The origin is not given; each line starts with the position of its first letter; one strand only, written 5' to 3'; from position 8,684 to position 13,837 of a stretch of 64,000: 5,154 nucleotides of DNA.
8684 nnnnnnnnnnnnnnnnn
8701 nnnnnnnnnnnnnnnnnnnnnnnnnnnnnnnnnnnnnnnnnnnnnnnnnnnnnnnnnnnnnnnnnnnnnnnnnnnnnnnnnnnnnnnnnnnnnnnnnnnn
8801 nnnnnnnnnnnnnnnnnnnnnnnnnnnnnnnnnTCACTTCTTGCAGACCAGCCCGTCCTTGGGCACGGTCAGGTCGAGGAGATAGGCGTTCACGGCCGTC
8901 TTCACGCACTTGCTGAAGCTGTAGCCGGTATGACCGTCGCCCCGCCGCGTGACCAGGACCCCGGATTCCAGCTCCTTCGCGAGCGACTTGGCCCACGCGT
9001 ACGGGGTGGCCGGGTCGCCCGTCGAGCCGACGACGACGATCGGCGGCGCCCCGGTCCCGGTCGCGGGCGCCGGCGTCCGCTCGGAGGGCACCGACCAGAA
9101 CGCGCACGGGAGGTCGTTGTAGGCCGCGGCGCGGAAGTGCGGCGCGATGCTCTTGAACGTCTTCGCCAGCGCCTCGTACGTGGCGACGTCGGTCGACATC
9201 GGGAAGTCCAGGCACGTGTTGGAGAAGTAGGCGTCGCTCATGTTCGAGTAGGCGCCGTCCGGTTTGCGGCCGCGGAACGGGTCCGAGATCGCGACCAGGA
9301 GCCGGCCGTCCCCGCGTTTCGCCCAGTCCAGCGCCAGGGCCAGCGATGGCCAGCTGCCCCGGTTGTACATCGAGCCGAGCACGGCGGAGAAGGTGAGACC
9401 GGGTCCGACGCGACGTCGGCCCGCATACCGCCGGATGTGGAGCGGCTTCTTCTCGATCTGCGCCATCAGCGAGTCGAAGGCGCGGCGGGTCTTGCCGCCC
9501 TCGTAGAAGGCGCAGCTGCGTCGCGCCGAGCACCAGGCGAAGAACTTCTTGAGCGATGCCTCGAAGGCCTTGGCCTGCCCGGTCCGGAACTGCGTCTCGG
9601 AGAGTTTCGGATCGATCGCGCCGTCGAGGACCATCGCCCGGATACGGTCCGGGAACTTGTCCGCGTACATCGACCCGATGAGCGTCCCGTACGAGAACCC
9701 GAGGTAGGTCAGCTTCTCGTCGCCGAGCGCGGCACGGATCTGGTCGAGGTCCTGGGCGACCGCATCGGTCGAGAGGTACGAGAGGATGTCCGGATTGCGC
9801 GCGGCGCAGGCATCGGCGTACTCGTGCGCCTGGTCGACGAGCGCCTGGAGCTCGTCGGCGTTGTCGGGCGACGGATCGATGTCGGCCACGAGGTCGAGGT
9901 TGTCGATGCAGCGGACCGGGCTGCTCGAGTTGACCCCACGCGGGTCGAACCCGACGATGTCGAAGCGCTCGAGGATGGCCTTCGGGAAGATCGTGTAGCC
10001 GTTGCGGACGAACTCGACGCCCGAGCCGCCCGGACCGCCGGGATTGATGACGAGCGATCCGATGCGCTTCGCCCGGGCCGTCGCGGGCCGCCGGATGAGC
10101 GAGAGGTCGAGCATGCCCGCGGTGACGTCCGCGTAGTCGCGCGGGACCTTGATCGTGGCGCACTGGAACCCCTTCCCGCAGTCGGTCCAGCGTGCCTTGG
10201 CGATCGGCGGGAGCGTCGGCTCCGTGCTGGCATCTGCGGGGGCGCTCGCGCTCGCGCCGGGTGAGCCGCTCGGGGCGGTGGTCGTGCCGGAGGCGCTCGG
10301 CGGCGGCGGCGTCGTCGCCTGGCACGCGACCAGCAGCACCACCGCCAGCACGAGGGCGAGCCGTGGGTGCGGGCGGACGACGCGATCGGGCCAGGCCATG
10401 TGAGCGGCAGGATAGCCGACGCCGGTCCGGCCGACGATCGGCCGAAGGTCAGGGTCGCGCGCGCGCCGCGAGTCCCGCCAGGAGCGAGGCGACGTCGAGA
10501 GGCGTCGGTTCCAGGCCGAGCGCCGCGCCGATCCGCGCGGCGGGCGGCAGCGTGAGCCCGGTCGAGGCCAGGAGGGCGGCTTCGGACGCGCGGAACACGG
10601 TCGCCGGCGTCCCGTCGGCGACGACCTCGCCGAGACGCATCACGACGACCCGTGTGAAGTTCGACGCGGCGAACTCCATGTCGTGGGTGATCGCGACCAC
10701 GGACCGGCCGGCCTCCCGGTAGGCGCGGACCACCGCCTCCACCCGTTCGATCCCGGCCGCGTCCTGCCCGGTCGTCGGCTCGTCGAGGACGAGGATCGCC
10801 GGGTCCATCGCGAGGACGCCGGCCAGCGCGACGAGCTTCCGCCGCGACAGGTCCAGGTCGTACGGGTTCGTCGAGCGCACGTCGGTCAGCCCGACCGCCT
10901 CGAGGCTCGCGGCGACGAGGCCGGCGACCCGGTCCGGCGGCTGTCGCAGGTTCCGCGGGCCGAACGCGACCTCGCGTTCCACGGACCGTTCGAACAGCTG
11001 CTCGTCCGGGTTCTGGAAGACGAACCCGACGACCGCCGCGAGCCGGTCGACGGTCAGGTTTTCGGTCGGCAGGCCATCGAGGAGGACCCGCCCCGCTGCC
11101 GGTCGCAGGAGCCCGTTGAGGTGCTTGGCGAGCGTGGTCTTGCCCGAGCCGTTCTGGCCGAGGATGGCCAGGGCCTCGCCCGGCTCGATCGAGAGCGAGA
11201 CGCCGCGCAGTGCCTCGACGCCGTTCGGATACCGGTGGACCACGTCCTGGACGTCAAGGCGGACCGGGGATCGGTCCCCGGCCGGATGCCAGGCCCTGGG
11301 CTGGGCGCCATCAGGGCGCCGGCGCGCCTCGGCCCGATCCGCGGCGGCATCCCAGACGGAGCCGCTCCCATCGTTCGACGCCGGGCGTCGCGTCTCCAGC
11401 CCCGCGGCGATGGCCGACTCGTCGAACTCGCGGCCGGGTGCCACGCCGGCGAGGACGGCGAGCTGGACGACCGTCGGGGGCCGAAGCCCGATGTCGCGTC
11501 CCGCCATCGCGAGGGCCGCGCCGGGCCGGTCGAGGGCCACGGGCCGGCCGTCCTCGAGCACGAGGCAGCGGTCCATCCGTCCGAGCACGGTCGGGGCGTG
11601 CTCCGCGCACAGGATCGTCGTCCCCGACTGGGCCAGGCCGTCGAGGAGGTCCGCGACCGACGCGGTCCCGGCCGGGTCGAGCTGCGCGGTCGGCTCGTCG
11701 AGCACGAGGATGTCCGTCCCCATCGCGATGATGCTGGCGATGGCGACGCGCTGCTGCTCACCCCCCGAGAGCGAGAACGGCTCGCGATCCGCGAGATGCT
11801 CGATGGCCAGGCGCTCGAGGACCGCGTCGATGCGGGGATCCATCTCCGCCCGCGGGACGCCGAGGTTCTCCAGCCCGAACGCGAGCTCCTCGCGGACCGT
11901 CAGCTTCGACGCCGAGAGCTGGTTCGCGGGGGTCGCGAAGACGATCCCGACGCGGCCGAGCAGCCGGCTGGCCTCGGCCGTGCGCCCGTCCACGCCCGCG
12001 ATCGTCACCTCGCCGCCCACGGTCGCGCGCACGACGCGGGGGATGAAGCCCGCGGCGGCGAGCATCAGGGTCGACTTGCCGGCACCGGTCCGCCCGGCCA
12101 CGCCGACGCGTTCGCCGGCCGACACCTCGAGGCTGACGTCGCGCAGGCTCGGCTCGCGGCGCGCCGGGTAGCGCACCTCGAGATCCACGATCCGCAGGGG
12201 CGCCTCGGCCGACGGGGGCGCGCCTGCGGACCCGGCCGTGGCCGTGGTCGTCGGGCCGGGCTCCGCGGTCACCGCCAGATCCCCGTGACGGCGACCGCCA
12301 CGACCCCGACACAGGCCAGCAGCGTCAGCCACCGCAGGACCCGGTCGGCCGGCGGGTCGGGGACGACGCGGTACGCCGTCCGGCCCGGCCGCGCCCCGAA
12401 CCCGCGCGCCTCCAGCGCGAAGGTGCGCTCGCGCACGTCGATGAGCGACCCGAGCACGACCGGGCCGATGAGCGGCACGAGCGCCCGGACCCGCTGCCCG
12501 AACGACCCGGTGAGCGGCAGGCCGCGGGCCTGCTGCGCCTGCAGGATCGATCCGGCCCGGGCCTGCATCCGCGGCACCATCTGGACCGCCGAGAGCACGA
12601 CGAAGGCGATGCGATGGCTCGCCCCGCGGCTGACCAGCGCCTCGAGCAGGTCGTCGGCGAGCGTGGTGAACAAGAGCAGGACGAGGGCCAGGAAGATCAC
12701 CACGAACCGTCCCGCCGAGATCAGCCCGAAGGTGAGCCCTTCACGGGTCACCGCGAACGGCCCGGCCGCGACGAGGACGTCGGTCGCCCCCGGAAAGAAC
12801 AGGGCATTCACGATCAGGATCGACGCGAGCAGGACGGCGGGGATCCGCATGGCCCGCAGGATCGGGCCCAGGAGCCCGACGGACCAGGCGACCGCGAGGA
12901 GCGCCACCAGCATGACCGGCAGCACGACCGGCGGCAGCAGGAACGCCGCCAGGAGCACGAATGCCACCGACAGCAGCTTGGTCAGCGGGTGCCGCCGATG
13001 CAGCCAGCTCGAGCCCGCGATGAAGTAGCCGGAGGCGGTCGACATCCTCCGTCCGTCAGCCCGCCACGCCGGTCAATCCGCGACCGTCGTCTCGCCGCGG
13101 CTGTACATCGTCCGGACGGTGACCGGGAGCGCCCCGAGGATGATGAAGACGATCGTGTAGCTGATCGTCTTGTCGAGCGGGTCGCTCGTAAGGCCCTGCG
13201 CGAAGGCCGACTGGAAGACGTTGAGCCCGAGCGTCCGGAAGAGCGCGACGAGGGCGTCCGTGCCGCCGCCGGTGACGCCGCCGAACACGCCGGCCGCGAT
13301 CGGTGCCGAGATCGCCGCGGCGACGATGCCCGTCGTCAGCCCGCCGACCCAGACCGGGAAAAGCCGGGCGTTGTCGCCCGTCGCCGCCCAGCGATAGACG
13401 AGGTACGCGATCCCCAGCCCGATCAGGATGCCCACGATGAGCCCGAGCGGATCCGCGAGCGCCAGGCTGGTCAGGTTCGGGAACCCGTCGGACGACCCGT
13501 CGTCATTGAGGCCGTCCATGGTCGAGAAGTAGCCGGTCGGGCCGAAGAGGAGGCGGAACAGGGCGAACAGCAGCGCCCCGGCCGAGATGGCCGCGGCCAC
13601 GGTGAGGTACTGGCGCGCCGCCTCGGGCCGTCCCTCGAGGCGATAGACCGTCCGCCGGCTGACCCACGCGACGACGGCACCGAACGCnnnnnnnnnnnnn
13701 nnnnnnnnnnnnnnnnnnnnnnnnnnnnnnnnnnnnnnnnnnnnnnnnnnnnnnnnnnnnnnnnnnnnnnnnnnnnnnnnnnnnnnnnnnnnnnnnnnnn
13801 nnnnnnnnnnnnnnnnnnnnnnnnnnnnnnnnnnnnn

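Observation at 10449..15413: ECF transporter operon led by a nucleoside hydrolase with a double-length S component: candidate nucleoside (possibly queuosine) salvage module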

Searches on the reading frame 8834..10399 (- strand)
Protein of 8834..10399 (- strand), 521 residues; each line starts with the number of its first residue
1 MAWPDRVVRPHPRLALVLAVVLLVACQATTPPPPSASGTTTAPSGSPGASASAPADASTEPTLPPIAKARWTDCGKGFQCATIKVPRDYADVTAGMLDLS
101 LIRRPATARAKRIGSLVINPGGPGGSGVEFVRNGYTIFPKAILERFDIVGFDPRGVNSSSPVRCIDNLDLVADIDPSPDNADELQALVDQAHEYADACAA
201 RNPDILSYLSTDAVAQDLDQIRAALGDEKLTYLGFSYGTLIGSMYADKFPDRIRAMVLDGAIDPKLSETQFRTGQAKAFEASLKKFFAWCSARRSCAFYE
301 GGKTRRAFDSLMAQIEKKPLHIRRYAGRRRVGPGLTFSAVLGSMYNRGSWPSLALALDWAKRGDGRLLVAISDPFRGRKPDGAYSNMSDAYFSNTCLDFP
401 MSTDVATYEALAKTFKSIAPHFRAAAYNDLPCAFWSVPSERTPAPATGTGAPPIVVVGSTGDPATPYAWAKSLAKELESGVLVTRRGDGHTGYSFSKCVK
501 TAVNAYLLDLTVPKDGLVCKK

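Call 3: search_protein_families(library=pfam, proteins=[window:8834-10399:-], max_evalue=0.01)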
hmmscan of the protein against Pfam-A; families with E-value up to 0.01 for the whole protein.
window:8834-10399:- (521 aa): 2 families
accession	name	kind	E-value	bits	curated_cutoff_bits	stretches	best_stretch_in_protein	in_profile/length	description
PF08386.16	Abhydrolase_4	-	3.2e-27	95.1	21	1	423-519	5-103/103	TAP-like protein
PF00561.26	Abhydrolase_1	-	7.2e-27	95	25.8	1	116-299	3-140/245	alpha/beta hydrolase fold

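Call 4: search_protein_families(library=ncbifam, proteins=[window:8834-10399:-], max_evalue=0.01)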
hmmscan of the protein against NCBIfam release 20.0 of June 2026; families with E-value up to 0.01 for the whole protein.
window:8834-10399:- (521 aa): 8 families
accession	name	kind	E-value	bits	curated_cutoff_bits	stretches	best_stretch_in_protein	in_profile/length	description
TIGR01249.1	pro_imino_pep_1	equivalog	1.2e-06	28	259.75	1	201-270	68-137/307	prolyl aminopeptidase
NF053693.1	esterase_mleCBF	exception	5.7e-06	25.9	564.5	0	453-491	223-261/279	CBF family alpha/beta fold macrolide esterase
TIGR01250.1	pro_imino_pep_2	subfamily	2.8e-05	23.8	167.65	1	202-263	68-131/288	proline iminopeptidase-family hydrolase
NF052610.1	macro_16_ester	equivalog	3e-05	23.5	420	0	453-491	225-263/281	alpha/beta fold macrolide esterase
NF051488.1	bifunc_PcaDC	exception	8.6e-05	21.8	390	0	209-258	59-108/375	bifunctional 3-oxoadipate enol-lactonase/4-carboxymuconolactone decarboxylase PcaDC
TIGR02427.1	protocat_pcaD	equivalog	0.00024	20.6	255.85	1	210-259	61-110/251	3-oxoadipate enol-lactonase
NF006449.0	PRK08775.1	equivalog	0.00053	19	296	1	211-258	121-169/344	homoserine O-succinyltransferase MetX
NF053683.1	esterase_mleBRB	exception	0.0016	18.1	585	0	447-491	215-259/280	BRB family alpha/beta fold macrolide esterase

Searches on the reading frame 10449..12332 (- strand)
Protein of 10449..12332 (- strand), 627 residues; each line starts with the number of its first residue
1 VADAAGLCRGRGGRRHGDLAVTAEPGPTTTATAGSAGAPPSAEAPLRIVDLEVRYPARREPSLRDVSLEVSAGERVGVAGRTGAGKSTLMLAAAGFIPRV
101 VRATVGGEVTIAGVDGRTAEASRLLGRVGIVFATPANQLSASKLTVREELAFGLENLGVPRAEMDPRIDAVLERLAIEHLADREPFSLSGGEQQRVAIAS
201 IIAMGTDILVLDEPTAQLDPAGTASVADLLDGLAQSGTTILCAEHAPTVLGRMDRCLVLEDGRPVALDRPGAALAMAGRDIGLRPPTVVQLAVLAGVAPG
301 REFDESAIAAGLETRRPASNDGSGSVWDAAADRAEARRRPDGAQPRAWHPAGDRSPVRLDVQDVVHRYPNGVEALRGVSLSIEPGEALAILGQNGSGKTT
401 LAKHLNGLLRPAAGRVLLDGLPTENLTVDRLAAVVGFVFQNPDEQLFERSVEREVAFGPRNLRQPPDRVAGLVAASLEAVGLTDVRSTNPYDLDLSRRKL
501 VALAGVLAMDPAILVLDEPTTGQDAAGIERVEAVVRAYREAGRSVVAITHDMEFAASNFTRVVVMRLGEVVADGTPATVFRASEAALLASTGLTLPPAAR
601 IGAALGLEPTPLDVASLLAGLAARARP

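Call 3: search_protein_families(library=pfam, proteins=[window:10449-12332:-], max_evalue=0.01)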
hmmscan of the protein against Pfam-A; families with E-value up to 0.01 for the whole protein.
window:10449-12332:- (627 aa): 17 families
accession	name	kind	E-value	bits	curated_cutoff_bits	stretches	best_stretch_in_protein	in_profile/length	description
PF00005.33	ABC_tran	-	6.4e-53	179.5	25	2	63-216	1-137/137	ABC transporter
PF13304.12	AAA_21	-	4.2e-11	43.9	27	1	171-245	221-298/304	AAA domain, putative AbiEii toxin, Type IV TA system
PF02463.25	SMC_N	-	2e-08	34.4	40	1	104-256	106-208/220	RecF/RecN/SMC N terminal domain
PF13555.12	AAA_29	-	6.3e-07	29.5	27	0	377-412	14-49/61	P-loop containing region of AAA domain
PF13401.12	AAA_22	-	0.00016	22.4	27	0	387-411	7-31/130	AAA domain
PF13481.12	AAA_25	-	0.0002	21.5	27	0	58-129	17-95/195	AAA domain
PF13476.12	AAA_23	-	0.00021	22.4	27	0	389-405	23-39/201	AAA domain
PF01935.23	DUF87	-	0.0003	21.4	23.2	0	388-417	26-57/220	Helicase HerA, central domain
PF13238.12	AAA_18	-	0.00078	20.3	29.4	0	390-406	3-19/128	AAA domain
PF13191.12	AAA_16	-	0.0011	20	32.6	0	386-518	25-140/167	AAA ATPase domain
PF01078.27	Mg_chelatase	-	0.0015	18.4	20.3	0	376-413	13-50/207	Magnesium chelatase, subunit ChlI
PF25199.1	nSTAND_NTPase5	-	0.0022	18.3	34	0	76-94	44-62/145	Novel STAND NTPase 5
PF05729.18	NACHT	-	0.003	17.8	26.7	0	388-406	3-21/167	NACHT domain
PF03193.22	RsgA_GTPase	-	0.0039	17.5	30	0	386-408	107-129/174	RsgA GTPase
PF13479.12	AAA_24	-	0.0046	17.3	27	0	388-406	5-23/195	AAA domain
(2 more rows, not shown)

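Call 4: search_protein_families(library=ncbifam, proteins=[window:10449-12332:-], max_evalue=0.01)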
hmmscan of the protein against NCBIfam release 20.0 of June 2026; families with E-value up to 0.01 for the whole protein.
window:10449-12332:- (627 aa): 194 families (the best 25 are shown)
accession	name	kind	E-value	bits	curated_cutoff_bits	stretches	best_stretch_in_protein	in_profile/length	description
TIGR04520.1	ECF_ATPase_1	equivalog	5.3e-117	390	315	2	360-606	2-248/269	energy-coupling factor transporter ATPase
TIGR04521.1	ECF_ATPase_2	equivalog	2.9e-111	371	330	2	361-605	3-256/279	energy-coupling factor transporter ATPase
NF010156.0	PRK13635.1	equivalog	4.6e-101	337.6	392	2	359-605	6-251/279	energy-coupling factor ABC transporter ATP-binding protein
TIGR01166.1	cbiO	subfamily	9e-95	315.5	211.8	2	368-555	1-190/190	cobalt ABC transporter, ATP-binding protein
NF010171.0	PRK13652.1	equivalog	1.7e-92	309.4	476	2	359-605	4-249/277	cobalt transporter ATP-binding subunit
NF010157.0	PRK13636.1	equivalog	1.7e-89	299.7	463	2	359-596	6-244/285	cobalt transporter ATP-binding subunit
NF010158.0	PRK13637.1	equivalog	3.5e-88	295.4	390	2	368-598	16-249/287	energy-coupling factor transporter ATPase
NF010155.0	PRK13634.1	equivalog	5.5e-87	291.7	413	2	365-603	9-255/290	energy-coupling factor ABC transporter ATP-binding protein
NF010170.0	PRK13651.1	equivalog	6.8e-77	258.4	432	3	124-264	103-243/308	cobalt transporter ATP-binding subunit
NF010167.0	PRK13648.1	subfamily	6.4e-72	242.2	241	2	364-612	13-260/269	energy-coupling factor transporter ATPase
NF010166.0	PRK13646.1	equivalog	7e-69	232.2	458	2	369-585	17-239/286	energy-coupling factor transporter ATPase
TIGR03375.1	type_I_sec_LssB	subfamily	1.7e-67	228.3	693.1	2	359-584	466-693/696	type I secretion system permease/ATPase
NF010153.0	PRK13631.1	equivalog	2.9e-67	227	463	2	369-597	36-279/320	cobalt transporter ATP-binding subunit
TIGR02673.1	FtsE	equivalog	1.5e-65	220.9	264.85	2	49-262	5-213/214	cell division ATP-binding protein FtsE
NF010068.0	PRK13548.1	equivalog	2.9e-63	213.4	261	2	361-583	8-234/261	heme ABC transporter ATP-binding protein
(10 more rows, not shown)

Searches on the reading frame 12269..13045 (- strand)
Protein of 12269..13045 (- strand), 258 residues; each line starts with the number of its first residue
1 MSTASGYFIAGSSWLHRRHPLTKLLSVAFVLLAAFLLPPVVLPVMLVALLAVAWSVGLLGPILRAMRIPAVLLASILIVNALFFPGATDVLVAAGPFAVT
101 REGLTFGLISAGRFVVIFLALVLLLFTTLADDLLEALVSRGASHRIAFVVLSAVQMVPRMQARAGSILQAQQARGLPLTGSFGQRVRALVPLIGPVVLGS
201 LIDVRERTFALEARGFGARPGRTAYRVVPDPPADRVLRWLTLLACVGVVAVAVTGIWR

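Call 3: search_protein_families(library=pfam, proteins=[window:12269-13045:-], max_evalue=0.01)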
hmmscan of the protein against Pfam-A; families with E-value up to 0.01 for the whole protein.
window:12269-13045:- (258 aa): 1 family
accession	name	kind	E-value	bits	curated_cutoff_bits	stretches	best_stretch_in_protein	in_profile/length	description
PF02361.21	CbiQ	-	5.7e-28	98.5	25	1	12-220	2-211/216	Cobalt transport protein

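Call 4: search_protein_families(library=ncbifam, proteins=[window:12269-13045:-], max_evalue=0.01)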
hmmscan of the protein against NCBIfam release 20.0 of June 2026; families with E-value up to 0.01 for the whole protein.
window:12269-13045:- (258 aa): 1 family
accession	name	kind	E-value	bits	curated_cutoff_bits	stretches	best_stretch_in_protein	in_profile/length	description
TIGR02454.1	ECF_T_CbiQ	equivalog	2.6e-18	66.6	111.8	1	18-214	1-200/200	cobalt ECF transporter T component CbiQ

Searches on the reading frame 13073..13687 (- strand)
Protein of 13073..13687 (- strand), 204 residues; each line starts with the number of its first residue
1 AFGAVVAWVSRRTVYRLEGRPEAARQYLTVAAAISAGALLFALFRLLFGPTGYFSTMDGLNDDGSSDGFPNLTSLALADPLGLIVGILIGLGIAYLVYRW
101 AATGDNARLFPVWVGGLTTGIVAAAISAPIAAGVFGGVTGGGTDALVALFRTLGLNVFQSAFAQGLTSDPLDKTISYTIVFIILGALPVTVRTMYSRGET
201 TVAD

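Call 12: search_protein_families(library=ncbifam, proteins=[window:13073-13687:-], max_evalue=1)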
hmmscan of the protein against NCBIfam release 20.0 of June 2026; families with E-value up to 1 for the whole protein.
window:13073-13687:- (204 aa): 1 family
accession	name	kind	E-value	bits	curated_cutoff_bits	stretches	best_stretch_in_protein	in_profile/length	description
NF045596.1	ECF_S_CD3073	equivalog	2.9e-15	56.3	180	1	84-191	70-172/174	CD3073 family putative ECF transporter S component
